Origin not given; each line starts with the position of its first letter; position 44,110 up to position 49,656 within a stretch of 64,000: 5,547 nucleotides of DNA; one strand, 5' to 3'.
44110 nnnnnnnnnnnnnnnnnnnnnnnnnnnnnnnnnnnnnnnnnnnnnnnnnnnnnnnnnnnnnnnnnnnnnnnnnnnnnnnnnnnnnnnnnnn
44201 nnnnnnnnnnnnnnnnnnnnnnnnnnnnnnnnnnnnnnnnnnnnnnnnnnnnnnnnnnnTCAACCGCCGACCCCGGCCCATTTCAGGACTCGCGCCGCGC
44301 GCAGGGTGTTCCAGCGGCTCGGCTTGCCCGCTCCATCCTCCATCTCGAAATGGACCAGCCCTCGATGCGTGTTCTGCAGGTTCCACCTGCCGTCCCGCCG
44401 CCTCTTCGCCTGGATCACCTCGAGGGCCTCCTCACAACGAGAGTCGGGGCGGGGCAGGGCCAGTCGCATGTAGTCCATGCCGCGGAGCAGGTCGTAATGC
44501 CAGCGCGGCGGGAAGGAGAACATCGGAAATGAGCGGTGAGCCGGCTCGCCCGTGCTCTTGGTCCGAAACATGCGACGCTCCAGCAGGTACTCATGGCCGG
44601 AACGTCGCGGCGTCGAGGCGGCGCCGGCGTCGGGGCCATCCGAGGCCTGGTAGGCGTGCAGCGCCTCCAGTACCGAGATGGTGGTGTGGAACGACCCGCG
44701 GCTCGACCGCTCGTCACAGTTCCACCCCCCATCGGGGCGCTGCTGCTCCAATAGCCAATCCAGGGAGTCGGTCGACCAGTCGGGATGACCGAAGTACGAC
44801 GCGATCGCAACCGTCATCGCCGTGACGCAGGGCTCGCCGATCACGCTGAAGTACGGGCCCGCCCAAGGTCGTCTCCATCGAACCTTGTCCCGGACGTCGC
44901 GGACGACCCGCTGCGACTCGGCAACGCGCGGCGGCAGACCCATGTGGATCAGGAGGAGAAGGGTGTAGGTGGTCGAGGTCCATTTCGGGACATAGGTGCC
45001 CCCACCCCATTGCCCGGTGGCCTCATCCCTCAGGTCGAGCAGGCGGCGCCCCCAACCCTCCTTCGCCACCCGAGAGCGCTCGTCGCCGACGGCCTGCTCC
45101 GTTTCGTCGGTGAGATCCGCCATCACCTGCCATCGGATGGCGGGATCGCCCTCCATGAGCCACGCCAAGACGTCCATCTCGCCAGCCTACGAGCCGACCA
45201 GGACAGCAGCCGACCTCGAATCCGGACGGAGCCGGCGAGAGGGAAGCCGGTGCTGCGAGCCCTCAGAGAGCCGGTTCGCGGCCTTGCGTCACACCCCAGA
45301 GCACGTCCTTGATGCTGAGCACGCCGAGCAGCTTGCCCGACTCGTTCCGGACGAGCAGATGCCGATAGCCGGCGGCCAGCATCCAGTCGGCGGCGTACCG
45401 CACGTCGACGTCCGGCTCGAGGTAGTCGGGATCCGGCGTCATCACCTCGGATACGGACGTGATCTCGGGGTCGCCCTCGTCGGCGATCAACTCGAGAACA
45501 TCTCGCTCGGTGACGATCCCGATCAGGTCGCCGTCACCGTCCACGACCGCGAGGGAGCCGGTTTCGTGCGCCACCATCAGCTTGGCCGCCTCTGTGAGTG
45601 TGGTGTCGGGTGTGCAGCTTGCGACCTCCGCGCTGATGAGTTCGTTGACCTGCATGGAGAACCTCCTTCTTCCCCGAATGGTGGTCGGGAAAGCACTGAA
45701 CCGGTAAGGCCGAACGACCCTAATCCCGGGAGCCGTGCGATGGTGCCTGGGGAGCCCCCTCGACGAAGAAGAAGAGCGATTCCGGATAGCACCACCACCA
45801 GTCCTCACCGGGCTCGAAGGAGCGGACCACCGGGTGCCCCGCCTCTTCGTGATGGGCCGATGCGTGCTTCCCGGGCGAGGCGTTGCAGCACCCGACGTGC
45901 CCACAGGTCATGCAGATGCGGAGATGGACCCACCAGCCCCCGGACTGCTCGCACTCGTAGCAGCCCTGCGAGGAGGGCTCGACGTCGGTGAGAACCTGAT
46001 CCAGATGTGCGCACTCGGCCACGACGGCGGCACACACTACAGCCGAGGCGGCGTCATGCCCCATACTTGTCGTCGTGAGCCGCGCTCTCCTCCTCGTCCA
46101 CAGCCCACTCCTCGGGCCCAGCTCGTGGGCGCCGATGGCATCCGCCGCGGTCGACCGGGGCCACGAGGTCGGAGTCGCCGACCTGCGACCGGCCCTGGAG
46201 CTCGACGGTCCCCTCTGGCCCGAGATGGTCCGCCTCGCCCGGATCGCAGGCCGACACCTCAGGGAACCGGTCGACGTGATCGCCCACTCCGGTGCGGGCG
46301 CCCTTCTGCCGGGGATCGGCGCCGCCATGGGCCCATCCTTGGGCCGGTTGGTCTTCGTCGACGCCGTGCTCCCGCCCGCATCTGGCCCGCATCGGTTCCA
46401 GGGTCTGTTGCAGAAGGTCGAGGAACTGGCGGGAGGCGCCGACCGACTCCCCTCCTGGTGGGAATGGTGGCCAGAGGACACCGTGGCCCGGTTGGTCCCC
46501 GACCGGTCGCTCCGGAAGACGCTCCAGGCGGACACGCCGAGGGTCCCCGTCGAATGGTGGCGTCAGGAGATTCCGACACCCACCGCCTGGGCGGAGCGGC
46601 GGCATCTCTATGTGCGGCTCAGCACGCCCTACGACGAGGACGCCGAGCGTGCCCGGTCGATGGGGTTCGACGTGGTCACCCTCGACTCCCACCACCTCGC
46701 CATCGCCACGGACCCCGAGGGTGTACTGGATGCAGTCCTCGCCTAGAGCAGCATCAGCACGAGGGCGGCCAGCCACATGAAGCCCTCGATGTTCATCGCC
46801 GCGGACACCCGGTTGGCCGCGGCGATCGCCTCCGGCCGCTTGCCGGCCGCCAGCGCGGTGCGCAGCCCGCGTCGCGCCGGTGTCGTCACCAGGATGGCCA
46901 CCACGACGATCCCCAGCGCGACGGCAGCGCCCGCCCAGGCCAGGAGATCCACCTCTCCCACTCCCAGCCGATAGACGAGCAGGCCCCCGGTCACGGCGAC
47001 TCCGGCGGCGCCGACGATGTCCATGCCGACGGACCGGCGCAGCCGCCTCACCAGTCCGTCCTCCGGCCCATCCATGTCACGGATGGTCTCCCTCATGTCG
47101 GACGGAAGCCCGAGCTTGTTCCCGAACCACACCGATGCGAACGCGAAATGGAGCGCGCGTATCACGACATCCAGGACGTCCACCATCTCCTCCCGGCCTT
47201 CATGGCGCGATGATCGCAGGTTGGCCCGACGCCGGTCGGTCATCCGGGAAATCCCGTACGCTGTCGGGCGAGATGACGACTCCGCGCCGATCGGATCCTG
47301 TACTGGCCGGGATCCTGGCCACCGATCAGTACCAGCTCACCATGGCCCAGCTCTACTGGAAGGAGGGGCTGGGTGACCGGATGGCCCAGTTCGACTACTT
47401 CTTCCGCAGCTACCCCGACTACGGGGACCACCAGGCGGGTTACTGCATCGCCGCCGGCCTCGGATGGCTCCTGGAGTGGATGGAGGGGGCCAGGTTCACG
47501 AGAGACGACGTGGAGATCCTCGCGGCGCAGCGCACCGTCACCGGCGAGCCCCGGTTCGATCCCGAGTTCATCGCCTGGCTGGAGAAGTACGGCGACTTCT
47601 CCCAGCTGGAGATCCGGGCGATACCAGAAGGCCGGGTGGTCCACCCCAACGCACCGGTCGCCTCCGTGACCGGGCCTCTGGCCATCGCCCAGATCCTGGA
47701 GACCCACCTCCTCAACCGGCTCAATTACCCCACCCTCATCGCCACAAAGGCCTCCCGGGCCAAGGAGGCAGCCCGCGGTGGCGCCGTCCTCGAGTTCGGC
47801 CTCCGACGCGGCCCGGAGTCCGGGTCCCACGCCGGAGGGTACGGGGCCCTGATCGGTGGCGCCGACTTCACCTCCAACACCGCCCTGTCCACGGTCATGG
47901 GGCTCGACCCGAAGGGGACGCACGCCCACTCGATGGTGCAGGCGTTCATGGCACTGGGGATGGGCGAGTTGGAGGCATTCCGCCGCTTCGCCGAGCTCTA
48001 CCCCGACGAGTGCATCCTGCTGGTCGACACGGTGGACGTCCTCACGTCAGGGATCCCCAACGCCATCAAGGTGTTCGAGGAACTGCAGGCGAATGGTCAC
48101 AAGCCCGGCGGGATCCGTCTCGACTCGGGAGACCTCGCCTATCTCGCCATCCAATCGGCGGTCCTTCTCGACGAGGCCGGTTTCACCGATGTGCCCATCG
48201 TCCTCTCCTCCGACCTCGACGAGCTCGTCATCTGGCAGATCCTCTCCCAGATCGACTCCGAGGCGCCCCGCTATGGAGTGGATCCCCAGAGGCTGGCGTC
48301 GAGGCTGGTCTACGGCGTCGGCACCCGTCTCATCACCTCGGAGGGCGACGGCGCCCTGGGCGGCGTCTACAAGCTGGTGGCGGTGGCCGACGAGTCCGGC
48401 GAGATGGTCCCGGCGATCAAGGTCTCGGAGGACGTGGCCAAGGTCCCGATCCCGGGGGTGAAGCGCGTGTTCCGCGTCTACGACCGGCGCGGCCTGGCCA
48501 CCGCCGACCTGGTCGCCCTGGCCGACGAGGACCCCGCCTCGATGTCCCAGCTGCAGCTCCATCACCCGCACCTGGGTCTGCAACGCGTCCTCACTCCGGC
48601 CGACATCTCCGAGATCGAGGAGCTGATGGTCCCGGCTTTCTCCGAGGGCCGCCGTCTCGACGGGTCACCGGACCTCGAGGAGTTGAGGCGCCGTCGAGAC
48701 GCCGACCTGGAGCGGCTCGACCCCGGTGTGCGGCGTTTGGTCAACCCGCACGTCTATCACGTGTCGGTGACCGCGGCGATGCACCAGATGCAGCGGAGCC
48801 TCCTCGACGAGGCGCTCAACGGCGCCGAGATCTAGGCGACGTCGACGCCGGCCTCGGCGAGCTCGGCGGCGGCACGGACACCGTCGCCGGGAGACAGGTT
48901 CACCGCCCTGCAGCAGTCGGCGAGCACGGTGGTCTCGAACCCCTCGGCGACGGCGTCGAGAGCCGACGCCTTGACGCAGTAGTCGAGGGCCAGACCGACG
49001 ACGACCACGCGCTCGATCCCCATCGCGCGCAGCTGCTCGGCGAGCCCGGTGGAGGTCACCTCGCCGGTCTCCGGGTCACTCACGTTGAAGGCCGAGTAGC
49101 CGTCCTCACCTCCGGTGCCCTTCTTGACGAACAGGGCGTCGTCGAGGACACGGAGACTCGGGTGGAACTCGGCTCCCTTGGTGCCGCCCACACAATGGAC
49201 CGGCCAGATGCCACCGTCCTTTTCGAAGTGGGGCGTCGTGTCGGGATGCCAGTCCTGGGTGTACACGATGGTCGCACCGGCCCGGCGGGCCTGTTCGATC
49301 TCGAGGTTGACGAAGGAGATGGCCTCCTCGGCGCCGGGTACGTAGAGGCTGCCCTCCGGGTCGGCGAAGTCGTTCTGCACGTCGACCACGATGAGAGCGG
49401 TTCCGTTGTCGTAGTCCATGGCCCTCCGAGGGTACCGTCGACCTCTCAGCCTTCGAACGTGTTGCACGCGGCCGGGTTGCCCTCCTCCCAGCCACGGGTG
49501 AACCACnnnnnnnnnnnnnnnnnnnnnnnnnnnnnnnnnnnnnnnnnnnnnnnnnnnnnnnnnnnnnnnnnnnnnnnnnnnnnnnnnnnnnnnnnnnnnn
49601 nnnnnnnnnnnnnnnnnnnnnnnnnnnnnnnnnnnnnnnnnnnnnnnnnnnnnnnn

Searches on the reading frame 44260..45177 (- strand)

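Call 8: search_protein_families(library=pfam, proteins=[window:44260-45177:-], max_evalue=0.01)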
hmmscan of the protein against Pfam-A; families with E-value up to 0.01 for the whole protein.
window:44260-45177:- (305 aa): 1 family
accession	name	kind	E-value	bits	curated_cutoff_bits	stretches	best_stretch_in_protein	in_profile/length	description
PF13249.12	SQHop_cyclase_N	-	0.0084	15.7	26.2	0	136-174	48-85/291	Squalene-hopene cyclase N-terminal domain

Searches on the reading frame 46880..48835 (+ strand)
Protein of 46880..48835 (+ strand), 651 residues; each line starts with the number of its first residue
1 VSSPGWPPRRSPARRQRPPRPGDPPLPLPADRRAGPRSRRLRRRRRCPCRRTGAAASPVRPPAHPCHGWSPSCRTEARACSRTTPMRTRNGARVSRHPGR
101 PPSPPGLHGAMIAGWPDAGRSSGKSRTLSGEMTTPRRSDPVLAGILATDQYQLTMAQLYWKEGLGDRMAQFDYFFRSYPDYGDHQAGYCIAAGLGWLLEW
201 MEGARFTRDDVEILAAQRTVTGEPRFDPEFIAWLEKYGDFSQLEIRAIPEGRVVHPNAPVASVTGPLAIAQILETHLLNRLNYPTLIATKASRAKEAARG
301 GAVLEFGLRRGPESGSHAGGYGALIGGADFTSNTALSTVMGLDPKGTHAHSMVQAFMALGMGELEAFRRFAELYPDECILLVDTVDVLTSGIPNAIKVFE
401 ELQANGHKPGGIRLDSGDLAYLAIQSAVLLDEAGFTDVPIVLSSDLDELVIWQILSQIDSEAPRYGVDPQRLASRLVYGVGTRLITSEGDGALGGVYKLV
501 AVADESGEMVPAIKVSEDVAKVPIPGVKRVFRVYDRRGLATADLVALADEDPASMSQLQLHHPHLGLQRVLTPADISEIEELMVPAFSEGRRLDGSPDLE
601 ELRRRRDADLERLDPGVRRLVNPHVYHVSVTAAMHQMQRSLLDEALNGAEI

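Call 48: search_protein_families(library=pfam, proteins=[window:46880-48835:+], max_evalue=0.0001)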
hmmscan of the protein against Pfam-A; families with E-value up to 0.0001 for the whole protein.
window:46880-48835:+ (651 aa): 2 families
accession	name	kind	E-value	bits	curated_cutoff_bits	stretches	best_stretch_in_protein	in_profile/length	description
PF17767.7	NAPRTase_N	-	1.4e-24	87.3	32.6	1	146-282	1-125/125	Nicotinate phosphoribosyltransferase (NAPRTase) N-terminal domain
PF17956.6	NAPRTase_C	-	2.7e-24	86.2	23.3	1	528-638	2-111/111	Nicotinate phosphoribosyltransferase C-terminal domain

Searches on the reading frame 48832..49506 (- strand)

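Call 48: search_protein_families(library=pfam, proteins=[window:48832-49506:-], max_evalue=0.0001)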
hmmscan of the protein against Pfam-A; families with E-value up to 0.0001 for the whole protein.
window:48832-49506:- (224 aa): 1 family
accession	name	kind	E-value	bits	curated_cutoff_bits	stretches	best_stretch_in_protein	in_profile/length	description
PF00857.26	Isochorismatase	-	8.2e-33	114.4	27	1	36-204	1-153/175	Isochorismatase domain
